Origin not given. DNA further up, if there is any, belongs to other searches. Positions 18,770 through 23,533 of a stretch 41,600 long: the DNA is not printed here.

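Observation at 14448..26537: Ten-gene translationally coupled MetFV / HdrC / multi-HdrA / MvhD / Flx-like operon with no HdrB: candidate new class of electron-bifurcating methylene-THF reductase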

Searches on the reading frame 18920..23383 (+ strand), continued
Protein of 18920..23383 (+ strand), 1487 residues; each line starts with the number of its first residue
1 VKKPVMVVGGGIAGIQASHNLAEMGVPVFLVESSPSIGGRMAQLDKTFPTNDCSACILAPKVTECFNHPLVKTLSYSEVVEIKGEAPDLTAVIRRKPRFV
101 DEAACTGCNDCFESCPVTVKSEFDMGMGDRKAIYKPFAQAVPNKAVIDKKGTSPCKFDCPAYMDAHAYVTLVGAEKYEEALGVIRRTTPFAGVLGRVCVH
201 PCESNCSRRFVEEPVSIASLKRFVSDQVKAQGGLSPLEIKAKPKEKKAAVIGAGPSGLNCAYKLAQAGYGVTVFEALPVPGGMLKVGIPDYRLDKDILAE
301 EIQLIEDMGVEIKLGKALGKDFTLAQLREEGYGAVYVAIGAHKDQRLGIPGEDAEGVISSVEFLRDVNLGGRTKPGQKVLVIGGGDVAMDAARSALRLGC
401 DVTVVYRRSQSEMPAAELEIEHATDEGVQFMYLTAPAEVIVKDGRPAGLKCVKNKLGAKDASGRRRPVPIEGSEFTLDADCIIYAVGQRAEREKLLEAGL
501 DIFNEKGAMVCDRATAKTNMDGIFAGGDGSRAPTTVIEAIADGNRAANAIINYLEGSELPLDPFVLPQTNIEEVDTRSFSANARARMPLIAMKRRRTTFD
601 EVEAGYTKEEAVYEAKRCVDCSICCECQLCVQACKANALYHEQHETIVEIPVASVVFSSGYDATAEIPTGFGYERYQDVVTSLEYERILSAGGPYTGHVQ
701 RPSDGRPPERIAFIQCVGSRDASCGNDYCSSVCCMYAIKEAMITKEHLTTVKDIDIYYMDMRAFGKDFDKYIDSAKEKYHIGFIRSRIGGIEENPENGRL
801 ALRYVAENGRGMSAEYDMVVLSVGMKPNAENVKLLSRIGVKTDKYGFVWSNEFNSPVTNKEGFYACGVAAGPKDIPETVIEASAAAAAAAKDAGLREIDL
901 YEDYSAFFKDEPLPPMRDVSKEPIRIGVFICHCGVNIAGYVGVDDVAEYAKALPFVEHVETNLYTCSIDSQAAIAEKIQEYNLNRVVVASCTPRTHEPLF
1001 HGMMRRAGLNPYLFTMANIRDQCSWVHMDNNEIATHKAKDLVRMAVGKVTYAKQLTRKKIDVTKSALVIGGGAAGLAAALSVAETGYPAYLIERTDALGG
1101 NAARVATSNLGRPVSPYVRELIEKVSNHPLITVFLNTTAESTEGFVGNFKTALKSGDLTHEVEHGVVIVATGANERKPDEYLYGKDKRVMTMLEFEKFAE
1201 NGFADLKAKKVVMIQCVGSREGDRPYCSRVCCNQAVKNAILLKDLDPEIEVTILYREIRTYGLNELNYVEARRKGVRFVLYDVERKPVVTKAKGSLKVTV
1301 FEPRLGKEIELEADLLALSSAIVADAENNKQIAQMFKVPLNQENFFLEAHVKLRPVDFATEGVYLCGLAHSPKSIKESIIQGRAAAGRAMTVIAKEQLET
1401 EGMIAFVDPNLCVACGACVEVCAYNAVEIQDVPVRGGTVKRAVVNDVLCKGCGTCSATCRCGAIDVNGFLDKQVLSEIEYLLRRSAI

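Call 22: find_related_loci(query=A1, collection=genome_contigs, flank=10000)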
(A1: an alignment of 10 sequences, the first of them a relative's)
Query A1 (1482 aa) in genome_contigs; peptide patterns used: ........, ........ (x = any residue, [..] = any of these).
600 stretches matched a pattern (row limit reached: there are more); 599 encode a relative of the query (tblastn E <= 1e-3); the best 80 are kept; 80 distinct loci.
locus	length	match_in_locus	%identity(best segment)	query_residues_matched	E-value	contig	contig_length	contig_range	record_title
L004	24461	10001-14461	78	1-1482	0e+0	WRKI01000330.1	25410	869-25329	MAG: Spirochaetes bacterium isolate Th196P1bin3 JGI24700J35501_10930814, whole genome shotgun sequence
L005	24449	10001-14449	63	1-1478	0e+0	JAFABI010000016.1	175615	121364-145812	MAG: Bacillota bacterium isolate OH_SBB_121 k127_878361, whole genome shotgun sequence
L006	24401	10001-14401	60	11-1477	0e+0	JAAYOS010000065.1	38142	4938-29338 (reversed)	MAG: Clostridiales bacterium isolate AS21ysBPME_78 55104_AS21, whole genome shotgun sequence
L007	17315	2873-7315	48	1-1473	0e+0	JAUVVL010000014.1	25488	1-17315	MAG: Desulfobacteraceae bacterium isolate CSMAG_1163 CSMAG_1163_k127_8244570_length_25488_cov_121.3904, whole genome sho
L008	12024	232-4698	49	1-1482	0e+0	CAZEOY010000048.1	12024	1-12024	MAG TPA_asm: uncultured Syntrophobacteraceae bacterium isolate binchicken_co274_11 genome assembly, contig: NODE_13142_l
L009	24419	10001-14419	49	1-1476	0e+0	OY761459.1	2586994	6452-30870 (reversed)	MAG: Syntrophales bacterium isolate c6a0f7f3-880d-44d6-9c5f-266f97196533 genome assembly, chromosome: 1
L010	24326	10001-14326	49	1-1473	0e+0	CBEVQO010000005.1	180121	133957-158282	MAG TPA_asm: uncultured bacterium isolate SRR24791474_binner123_Refined_18 genome assembly, contig: ERZ25515408.19, whol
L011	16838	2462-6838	49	11-1477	0e+0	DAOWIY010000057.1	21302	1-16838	MAG TPA_asm: Clostridia bacterium isolate CSMAG_2055 CSMAG_2055_k141_684394_length_21302_cov_24.0000, whole genome shotg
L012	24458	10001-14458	48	1-1473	0e+0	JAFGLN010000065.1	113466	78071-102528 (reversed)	MAG: Deltaproteobacteria bacterium isolate Zod_Metabat.402 k87_7298894, whole genome shotgun sequence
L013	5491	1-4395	49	1-1476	0e+0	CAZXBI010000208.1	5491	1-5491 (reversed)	MAG TPA_asm: uncultured Syntrophorhabdus sp. isolate SRP302447_co4_432 genome assembly, contig: NODE_40885_length_5491_c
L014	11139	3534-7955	48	1-1477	0e+0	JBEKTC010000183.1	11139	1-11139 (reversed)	MAG: Candidatus Korobacteraceae bacterium isolate SPRUCE 549 SPRUCE_549_183, whole genome shotgun sequence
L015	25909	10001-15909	48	7-1476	0e+0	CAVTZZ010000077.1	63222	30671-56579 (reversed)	MAG: uncultured delta proteobacterium isolate MFD04408.bin.2.108 genome assembly, contig: contig_85302, whole genome sho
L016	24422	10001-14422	48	1-1477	0e+0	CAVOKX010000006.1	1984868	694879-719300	MAG: uncultured Acidobacteriota bacterium isolate MFD00008.bin.1.215 genome assembly, contig: contig_23554, whole genome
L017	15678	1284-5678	48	1-1472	0e+0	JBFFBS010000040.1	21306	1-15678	MAG: Syntrophobacteria bacterium isolate Mix_mud12.2021.10.10 k141_2455182_length_21306_cov_16.8596, whole genome shotgu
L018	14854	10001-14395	48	1-1476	0e+0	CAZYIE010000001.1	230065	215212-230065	MAG TPA_asm: uncultured Smithella sp. isolate binchicken_co113_249 genome assembly, contig: NODE_25_length_230065_cov_4.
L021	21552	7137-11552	46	1-1473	0e+0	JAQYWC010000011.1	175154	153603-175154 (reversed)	MAG: Desulfobacterium sp. isolate Pec_A4_megahit_bin17 Pec_A4_megahit_bin17_c_000000405056, whole genome shotgun sequenc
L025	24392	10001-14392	46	7-1476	0e+0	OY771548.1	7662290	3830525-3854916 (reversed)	MAG: uncultured Desulfosarcina sp. isolate c75788b4-9dc9-432e-af07-dc879bdb42fc genome assembly, chromosome: 1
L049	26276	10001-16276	46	1-1482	0e+0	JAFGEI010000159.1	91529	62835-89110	MAG: Anaerolineae bacterium isolate Zod_Metabat.1220 k87_8228435, whole genome shotgun sequence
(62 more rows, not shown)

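Call 32: search_protein_families(library=ncbifam, proteins=[window:18920-23383:+], max_evalue=0.001)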
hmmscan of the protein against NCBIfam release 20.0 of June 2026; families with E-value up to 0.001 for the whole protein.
window:18920-23383:+ (1487 aa): 142 families (the best 25 are shown)
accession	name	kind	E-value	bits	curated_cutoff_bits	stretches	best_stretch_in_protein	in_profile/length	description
NF040770.1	hetero_SS_HdrA2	exception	1.4e-280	932.8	1100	4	925-1152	1-229/777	CoB-CoM heterodisulfide reductase HdrA2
NF041891.1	hdrA_Methbact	equivalog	8.3e-197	655.8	1300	4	1161-1483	312-637/762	ferredoxin:CoB-CoM heterodisulfide reductase subunit HdrA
NF041778.1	hetero_SS_HdrA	equivalog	7.8e-195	649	1400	4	1159-1485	323-654/771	ferredoxin:CoB-CoM heterodisulfide reductase subunit HdrA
NF009410.0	PRK12771.1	subfamily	1.6e-162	542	516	2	140-652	35-542/566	NAD(P)-binding protein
NF009454.0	PRK12814.1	equivalog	1.7e-132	443.1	916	1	152-631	101-584/657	putative NADPH-dependent glutamate synthase small subunit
NF009414.0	PRK12778.1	equivalog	8e-115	384.8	1103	2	152-555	336-750/752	bifunctional dihydroorotate dehydrogenase B NAD binding subunit/NADPH-dependent glutamate synthase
TIGR03315.1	Se_ygfK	equivalog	7.9e-113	377.8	835.3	1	152-637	444-900/1012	putative selenate reductase subunit YgfK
TIGR01316.1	gltA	equivalog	4.2e-105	352.1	471.75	1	147-554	30-449/449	NADPH-dependent glutamate synthase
NF010590.0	PRK13984.1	equivalog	5.1e-100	335.4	946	2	155-556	198-608/611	putative oxidoreductase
TIGR01318.1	gltD_gamma_fam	subfamily_domain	4.4e-95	319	482.95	1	133-555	26-466/467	glutamate synthase, small subunit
NF009408.0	PRK12769.1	equivalog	6e-86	289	1003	1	132-555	210-652/659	formate-dependent uric acid utilization protein AegA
NF009413.0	PRK12775.1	equivalog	4.5e-84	282.9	1895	1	154-555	340-755/1006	putative trifunctional 2-polyprenylphenol hydroxylase/glutamate synthase subunit beta/ferritin domain-containing protein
NF009415.0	PRK12779.1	equivalog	1.7e-76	257.9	1519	1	150-554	205-626/944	putative bifunctional glutamate synthase subunit beta/2-polyprenylphenol hydroxylase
NF009451.0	PRK12809.1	equivalog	1.7e-72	244.7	1154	1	153-553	217-633/639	formate-dependent uric acid utilization protein YgfT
NF009409.0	PRK12770.1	subfamily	6.3e-70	236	343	1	240-556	13-352/360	putative glutamate synthase subunit beta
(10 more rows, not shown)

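Call 35: find_encoding_contigs(protein=P0053, flank=9000, max_places=1)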
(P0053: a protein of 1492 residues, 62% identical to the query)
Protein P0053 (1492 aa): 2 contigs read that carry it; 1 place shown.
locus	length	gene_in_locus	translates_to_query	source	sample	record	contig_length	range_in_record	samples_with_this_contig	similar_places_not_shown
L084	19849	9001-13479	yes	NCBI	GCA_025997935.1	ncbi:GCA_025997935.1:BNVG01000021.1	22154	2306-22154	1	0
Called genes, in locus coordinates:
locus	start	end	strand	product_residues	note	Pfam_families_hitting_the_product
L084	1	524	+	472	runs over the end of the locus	PF01565:FAD_binding_4, PF02913:FAD-oxidase_C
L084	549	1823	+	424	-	PF09861:Lar_N, PF21113:LarA_C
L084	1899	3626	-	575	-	PF02652:Lactate_perm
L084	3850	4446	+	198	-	PF12654:DUF3786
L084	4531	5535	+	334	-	PF00890:FAD_binding_2 (weak), PF01266:DAO, PF07992:Pyr_redox_2 (faint), PF12831:FAD_oxidored (weak), PF13450:NAD_binding_8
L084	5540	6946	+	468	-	PF12838:Fer4_7 (faint), PF00037:Fer4 (weak), PF12837:Fer4_6 (faint), PF13237:Fer4_10 (weak), PF14697:Fer4_21, PF13187:Fer4_9 (weak), PF13484:Fer4_16 (faint), PF02662:FlpD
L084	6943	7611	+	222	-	PF12225:DUF5981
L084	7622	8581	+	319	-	PF02219:MTHFR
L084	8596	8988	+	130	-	PF13534:Fer4_17, PF25160:LdpA_Fe-S-bd (faint), PF13183:Fer4_8, PF13237:Fer4_10, PF12838:Fer4_7 (weak), PF13187:Fer4_9, PF13484:Fer4_16 (weak)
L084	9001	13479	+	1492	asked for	PF12831:FAD_oxidored (weak), PF14691:Fer4_20, PF07992:Pyr_redox_2, PF13450:NAD_binding_8 (weak), PF13738:Pyr_redox_3, PF00070:Pyr_redox (weak), PF07992:Pyr_redox_2, PF13450:NAD_binding_8, +10 more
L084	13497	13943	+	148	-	PF02662:FlpD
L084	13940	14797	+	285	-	-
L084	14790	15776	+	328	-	PF13183:Fer4_8 (faint), PF14697:Fer4_21 (faint), PF12797:Fer4_2 (faint), PF13237:Fer4_10 (faint), PF25160:LdpA_Fe-S-bd (faint), PF17179:Fer4_22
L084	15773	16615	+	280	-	PF00970:FAD_binding_6 (weak), PF00175:NAD_binding_1, PF10418:DHODB_Fe-S_bind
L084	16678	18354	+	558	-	PF01268:FTHFS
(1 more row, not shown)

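Call 36: find_encoding_contigs(protein=P0059, flank=9000, max_places=1)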
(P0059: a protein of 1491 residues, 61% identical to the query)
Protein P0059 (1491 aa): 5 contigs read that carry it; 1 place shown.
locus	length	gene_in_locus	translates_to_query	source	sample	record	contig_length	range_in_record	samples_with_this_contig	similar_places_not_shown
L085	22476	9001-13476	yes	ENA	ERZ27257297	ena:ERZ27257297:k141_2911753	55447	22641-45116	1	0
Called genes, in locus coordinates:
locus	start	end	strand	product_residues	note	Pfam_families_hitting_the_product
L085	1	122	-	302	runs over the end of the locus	PF03547:Mem_trans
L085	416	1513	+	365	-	PF03480:DctP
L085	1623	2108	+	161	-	PF04290:DctQ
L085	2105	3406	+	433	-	PF06808:DctM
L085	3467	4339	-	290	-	PF01979:Amidohydro_1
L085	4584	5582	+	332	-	PF00070:Pyr_redox (faint), PF07992:Pyr_redox_2 (faint), PF12831:FAD_oxidored (faint), PF13450:NAD_binding_8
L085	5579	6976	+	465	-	PF00037:Fer4 (faint), PF12797:Fer4_2 (faint), PF12837:Fer4_6 (faint), PF13237:Fer4_10 (weak), PF14697:Fer4_21, PF12838:Fer4_7 (weak), PF13187:Fer4_9 (faint), PF02662:FlpD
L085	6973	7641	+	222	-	PF12225:DUF5981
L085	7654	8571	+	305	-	PF02219:MTHFR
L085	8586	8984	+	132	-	PF13183:Fer4_8, PF13237:Fer4_10, PF12838:Fer4_7 (weak), PF13187:Fer4_9, PF13534:Fer4_17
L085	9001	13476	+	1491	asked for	PF12831:FAD_oxidored (weak), PF14691:Fer4_20, PF07992:Pyr_redox_2, PF13450:NAD_binding_8, PF13738:Pyr_redox_3, PF00070:Pyr_redox (weak), PF07992:Pyr_redox_2 (weak), PF12838:Fer4_7 (weak), +10 more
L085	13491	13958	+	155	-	PF02662:FlpD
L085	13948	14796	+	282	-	PF13183:Fer4_8 (faint)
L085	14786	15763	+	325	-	PF12838:Fer4_7 (faint), PF13534:Fer4_17 (faint), PF14697:Fer4_21 (faint), PF25160:LdpA_Fe-S-bd (faint), PF00037:Fer4 (faint), PF12797:Fer4_2 (faint), PF13237:Fer4_10 (faint), PF17179:Fer4_22, +1 more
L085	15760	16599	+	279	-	PF00970:FAD_binding_6 (weak), PF00175:NAD_binding_1, PF10418:DHODB_Fe-S_bind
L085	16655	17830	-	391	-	PF17651:Raco_middle, PF14574:RACo_C_ter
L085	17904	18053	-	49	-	-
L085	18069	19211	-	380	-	PF01208:URO-D (weak)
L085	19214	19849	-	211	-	PF02607:B12-binding_2, PF02310:B12-binding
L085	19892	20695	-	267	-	PF00809:Pterin_bind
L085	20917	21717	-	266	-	PF07690:MFS_1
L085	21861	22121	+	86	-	-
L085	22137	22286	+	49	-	-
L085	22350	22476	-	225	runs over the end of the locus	PF07796:DUF1638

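Call 37: find_encoding_contigs(protein=P0110, flank=9000, max_places=1)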
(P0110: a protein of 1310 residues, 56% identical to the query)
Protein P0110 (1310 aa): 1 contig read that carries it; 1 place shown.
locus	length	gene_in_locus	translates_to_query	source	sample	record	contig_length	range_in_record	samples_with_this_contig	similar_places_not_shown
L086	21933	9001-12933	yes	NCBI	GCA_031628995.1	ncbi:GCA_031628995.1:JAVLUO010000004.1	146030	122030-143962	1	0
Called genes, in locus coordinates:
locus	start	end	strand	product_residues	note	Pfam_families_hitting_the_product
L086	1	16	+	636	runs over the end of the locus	PF03453:MoeA_N, PF00994:MoCF_biosynth, PF03454:MoeA_C, PF12727:PBP_like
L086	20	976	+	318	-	PF04055:Radical_SAM, PF13353:Fer4_12 (weak), PF06463:Mob_synth_C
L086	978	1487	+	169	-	PF01967:MoaC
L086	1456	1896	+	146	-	PF03473:MOSC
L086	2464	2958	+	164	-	PF04972:BON, PF21937:Yop-YscD_ppl_2nd (weak), PF04972:BON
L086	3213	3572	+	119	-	PF01925:TauE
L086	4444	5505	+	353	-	PF00070:Pyr_redox (faint), PF00890:FAD_binding_2 (weak), PF01134:GIDA (weak), PF01266:DAO, PF07992:Pyr_redox_2 (weak), PF12831:FAD_oxidored (weak), PF13450:NAD_binding_8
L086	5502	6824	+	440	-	PF12838:Fer4_7 (faint), PF14697:Fer4_21, PF00037:Fer4 (weak), PF12797:Fer4_2 (faint), PF13187:Fer4_9, PF13237:Fer4_10, PF00037:Fer4 (weak), PF02662:FlpD, +1 more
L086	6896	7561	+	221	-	PF12225:DUF5981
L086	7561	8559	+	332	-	PF02219:MTHFR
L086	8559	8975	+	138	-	PF13183:Fer4_8, PF13237:Fer4_10 (weak), PF12838:Fer4_7 (weak), PF13187:Fer4_9, PF13534:Fer4_17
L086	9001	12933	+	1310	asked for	PF12831:FAD_oxidored (weak), PF00037:Fer4 (weak), PF14691:Fer4_20, PF03486:HI0933_like (weak), PF07992:Pyr_redox_2 (weak), PF13450:NAD_binding_8, PF07992:Pyr_redox_2, PF07992:Pyr_redox_2, +17 more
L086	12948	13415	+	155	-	PF02662:FlpD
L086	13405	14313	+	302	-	-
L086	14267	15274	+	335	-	PF12838:Fer4_7 (faint), PF13187:Fer4_9 (faint), PF13484:Fer4_16 (faint), PF12837:Fer4_6 (faint), PF14697:Fer4_21 (faint), PF25160:LdpA_Fe-S-bd (faint), PF13183:Fer4_8 (weak), PF17179:Fer4_22, +3 more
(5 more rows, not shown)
